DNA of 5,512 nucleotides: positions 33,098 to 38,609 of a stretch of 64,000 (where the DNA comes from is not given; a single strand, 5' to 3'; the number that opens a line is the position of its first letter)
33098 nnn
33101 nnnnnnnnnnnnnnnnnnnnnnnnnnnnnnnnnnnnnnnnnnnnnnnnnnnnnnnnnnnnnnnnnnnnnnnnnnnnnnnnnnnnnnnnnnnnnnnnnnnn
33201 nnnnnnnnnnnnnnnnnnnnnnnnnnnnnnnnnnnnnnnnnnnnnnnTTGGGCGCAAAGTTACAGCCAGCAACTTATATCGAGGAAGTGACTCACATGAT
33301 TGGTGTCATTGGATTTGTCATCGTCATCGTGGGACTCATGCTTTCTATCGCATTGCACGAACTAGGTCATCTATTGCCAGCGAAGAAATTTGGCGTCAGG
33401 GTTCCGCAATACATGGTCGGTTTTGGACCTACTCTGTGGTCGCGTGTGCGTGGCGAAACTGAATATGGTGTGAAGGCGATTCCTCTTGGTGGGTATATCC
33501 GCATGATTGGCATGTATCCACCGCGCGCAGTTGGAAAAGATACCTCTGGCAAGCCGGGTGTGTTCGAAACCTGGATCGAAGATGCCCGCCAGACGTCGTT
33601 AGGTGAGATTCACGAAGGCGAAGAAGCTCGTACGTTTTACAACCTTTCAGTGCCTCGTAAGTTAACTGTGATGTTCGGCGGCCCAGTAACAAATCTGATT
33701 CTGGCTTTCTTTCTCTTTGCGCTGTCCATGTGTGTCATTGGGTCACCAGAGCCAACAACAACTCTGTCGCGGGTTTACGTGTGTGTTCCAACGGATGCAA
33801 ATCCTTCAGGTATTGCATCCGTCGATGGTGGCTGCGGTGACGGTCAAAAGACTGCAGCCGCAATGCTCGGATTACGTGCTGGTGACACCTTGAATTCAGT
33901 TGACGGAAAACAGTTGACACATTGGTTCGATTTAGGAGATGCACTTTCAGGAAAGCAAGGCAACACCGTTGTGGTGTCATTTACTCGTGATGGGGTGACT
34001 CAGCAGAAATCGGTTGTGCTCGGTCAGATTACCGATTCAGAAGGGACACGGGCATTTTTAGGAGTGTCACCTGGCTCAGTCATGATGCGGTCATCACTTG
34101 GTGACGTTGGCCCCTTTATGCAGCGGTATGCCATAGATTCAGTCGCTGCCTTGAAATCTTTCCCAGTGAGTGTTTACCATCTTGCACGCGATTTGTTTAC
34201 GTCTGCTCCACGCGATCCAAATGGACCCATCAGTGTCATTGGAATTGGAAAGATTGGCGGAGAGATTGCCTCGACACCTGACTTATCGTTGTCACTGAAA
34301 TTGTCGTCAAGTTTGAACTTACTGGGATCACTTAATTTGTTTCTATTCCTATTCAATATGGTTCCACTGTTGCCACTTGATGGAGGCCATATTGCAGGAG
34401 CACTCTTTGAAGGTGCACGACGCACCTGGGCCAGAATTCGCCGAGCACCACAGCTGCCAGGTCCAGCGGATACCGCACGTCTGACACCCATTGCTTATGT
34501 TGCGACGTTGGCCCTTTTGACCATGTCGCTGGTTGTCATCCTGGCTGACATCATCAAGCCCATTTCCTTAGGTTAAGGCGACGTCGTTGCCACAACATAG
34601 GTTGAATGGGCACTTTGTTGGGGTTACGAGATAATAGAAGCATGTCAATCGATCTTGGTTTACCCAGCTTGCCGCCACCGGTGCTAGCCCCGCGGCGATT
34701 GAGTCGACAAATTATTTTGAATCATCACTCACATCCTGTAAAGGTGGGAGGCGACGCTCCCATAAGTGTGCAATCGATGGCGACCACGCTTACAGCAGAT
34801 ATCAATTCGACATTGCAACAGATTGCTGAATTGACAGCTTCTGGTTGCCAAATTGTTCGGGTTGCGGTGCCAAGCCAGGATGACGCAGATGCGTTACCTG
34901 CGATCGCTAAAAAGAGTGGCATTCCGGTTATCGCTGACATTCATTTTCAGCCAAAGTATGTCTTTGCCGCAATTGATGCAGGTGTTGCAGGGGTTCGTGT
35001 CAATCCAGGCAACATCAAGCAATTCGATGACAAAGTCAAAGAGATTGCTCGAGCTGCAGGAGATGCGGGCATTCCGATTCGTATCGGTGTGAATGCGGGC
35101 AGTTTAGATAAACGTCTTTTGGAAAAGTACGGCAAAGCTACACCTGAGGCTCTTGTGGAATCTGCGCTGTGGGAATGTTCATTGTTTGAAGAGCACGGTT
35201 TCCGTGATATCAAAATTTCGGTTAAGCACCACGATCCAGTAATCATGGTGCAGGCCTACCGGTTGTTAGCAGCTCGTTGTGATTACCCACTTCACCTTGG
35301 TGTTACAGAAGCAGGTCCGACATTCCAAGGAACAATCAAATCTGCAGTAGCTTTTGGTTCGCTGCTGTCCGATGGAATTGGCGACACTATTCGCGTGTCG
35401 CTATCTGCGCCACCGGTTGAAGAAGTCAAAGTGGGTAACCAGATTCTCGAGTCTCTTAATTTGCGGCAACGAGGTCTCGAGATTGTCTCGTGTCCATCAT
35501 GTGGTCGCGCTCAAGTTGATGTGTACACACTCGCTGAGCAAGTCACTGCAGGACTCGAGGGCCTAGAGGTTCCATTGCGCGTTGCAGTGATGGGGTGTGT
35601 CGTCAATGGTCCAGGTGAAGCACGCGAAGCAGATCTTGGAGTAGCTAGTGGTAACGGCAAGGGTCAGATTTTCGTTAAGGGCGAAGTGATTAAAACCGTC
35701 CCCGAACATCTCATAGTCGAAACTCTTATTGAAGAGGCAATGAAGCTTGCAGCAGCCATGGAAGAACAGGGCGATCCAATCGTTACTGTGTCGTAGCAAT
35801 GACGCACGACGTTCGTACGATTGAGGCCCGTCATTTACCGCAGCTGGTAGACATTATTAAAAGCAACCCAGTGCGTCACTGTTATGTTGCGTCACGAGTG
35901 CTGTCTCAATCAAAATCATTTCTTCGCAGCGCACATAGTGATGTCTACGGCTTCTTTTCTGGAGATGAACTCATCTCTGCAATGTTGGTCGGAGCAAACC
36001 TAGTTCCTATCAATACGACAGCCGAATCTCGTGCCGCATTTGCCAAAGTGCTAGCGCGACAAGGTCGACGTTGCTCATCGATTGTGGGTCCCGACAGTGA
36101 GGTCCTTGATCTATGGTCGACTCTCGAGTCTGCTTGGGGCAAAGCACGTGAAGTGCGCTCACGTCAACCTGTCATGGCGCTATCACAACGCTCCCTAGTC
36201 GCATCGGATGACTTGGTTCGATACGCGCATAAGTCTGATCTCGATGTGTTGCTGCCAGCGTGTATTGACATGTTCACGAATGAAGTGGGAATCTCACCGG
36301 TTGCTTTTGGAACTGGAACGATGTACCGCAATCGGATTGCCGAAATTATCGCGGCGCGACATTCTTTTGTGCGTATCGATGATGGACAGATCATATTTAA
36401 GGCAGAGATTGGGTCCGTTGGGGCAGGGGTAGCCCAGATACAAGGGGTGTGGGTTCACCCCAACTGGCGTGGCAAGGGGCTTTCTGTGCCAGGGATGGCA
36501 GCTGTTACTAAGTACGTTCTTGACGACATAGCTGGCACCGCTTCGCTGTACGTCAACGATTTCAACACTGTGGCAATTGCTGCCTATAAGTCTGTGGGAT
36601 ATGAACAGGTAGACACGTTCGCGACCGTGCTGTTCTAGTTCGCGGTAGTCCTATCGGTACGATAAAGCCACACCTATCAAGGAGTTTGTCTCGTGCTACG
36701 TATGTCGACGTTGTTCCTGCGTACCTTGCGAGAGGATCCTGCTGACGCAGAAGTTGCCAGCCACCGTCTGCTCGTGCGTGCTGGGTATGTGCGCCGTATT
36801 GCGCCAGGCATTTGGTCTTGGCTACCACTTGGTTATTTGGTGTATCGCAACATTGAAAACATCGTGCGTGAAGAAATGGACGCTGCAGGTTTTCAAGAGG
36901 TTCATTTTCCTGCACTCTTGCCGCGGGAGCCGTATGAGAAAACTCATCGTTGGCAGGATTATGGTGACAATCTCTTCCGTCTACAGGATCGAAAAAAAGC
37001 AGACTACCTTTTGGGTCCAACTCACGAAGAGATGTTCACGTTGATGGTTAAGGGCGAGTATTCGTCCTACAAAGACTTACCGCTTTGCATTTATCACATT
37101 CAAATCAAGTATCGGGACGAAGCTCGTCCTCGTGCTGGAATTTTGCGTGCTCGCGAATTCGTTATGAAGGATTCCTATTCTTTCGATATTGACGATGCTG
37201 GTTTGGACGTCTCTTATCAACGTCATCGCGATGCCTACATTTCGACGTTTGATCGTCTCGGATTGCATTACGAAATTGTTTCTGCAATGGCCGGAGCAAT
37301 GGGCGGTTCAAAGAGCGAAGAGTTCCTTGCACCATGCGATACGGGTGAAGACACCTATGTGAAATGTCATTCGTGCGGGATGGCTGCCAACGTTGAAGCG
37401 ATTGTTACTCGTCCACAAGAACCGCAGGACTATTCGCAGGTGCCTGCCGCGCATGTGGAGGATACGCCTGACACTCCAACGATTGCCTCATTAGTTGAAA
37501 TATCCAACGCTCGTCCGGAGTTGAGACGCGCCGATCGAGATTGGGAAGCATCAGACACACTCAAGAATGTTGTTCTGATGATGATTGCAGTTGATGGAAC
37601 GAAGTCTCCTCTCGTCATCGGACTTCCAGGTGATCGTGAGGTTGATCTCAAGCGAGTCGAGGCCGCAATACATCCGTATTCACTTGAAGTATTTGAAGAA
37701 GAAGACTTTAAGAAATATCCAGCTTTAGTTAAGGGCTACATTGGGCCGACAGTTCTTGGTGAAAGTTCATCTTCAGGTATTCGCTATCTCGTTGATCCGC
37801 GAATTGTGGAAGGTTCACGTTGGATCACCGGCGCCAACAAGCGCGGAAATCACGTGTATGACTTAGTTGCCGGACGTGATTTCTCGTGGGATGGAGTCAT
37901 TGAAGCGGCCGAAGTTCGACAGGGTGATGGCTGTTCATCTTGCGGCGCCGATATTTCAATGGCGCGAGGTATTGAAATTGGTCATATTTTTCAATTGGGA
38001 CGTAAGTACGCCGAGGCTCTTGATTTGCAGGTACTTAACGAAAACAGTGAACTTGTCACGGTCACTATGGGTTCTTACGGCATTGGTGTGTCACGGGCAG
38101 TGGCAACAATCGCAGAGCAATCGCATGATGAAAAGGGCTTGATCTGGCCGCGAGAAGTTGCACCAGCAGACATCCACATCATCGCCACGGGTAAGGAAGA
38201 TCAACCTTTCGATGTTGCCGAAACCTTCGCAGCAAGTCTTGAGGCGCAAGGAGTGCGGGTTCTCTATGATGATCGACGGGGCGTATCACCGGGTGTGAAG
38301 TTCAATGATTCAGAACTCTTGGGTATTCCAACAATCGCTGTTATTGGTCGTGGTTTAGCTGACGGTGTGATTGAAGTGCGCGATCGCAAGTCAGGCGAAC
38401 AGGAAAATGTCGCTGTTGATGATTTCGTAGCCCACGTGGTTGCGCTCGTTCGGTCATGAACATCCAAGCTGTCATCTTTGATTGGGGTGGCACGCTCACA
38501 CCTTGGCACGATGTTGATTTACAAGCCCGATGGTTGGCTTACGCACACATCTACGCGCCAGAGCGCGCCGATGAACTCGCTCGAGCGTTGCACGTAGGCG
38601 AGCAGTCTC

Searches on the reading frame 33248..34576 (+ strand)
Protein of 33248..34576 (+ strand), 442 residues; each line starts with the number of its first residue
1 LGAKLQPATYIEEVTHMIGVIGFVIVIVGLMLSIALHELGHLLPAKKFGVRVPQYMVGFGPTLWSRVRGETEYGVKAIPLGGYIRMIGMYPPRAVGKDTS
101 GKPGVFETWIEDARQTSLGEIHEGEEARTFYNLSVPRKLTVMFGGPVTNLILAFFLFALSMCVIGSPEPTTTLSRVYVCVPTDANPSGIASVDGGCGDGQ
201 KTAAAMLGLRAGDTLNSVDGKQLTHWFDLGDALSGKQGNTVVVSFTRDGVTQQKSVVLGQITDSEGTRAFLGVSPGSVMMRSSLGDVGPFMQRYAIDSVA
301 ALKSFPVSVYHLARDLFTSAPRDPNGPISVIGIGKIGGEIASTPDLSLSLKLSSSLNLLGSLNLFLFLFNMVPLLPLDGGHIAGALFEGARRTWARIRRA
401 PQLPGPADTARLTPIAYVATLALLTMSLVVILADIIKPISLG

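Call 13: search_protein_families(library=pfam, proteins=[window:33248-34576:+], max_evalue=0.001)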
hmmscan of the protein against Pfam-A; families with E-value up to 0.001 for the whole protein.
window:33248-34576:+ (442 aa): 2 families
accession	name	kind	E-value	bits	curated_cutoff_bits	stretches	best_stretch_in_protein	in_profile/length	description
PF02163.28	Peptidase_M50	-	8.2e-41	140.2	27.2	1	26-393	2-200/221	Peptidase family M50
PF13180.12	PDZ_2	-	0.00053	20.7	27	1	202-256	23-78/80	PDZ domain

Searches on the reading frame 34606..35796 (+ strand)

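Call 70: search_protein_families(library=pfam, proteins=[window:34606-35796:+], max_evalue=0.00001)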
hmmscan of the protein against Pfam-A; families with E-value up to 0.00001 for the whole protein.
window:34606-35796:+ (396 aa): 1 family
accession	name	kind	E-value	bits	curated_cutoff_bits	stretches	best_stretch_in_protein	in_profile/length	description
PF04551.19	GcpE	-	4.8e-141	470.2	32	1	44-377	8-340/343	GcpE protein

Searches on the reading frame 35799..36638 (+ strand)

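Call 14: search_protein_families(library=pfam, proteins=[window:35799-36638:+], max_evalue=0.001)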
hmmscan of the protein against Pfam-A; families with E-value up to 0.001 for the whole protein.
window:35799-36638:+ (279 aa): 5 families
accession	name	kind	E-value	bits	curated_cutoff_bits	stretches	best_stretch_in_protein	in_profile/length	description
PF13312.11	DUF4081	-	8e-34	116.5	25.3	1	48-150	2-104/105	Domain of unknown function (DUF4081)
PF00583.31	Acetyltransf_1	-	1.2e-07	32.4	20.7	1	182-268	28-116/116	Acetyltransferase (GNAT) family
PF13508.13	Acetyltransf_7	-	0.00027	21.7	27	1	188-269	4-83/84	Acetyltransferase (GNAT) domain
PF08445.16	FR47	-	0.00031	21.1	22.1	1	212-272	22-81/86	FR47-like protein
PF13673.13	Acetyltransf_10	-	0.00072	20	23.6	0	192-272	36-111/128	Acetyltransferase (GNAT) domain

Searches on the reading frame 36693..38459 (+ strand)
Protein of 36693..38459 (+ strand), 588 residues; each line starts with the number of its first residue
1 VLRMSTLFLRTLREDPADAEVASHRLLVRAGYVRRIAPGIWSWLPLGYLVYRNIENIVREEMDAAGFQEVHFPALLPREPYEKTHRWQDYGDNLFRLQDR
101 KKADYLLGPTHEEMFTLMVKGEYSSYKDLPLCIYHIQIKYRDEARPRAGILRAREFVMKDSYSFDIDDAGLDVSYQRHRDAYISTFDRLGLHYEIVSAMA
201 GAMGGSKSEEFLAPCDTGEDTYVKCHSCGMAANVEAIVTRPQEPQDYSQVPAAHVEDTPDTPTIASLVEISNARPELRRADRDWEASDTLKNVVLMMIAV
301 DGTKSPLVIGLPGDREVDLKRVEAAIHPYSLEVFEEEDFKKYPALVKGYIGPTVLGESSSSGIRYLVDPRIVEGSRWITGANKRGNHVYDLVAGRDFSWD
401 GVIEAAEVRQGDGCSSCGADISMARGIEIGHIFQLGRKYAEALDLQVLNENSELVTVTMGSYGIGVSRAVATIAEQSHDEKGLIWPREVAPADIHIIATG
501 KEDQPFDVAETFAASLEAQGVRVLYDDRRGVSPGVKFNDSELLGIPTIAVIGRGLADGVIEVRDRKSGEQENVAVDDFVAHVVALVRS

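Call 70: search_protein_families(library=pfam, proteins=[window:36693-38459:+], max_evalue=0.00001)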
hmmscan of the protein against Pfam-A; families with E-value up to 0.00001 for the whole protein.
window:36693-38459:+ (588 aa): 3 families
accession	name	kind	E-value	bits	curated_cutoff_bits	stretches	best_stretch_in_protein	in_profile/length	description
PF00587.30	tRNA-synt_2b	-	6.9e-27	95.1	29.3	1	95-476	1-178/179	tRNA synthetase class II core domain (G, H, P, S and T)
PF03129.25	HGTP_anticodon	-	4.1e-17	62.6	21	1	495-583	3-92/94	Anticodon binding domain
PF04073.20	tRNA_edit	-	2.3e-14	54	25.5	1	283-389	15-114/123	Aminoacyl-tRNA editing domain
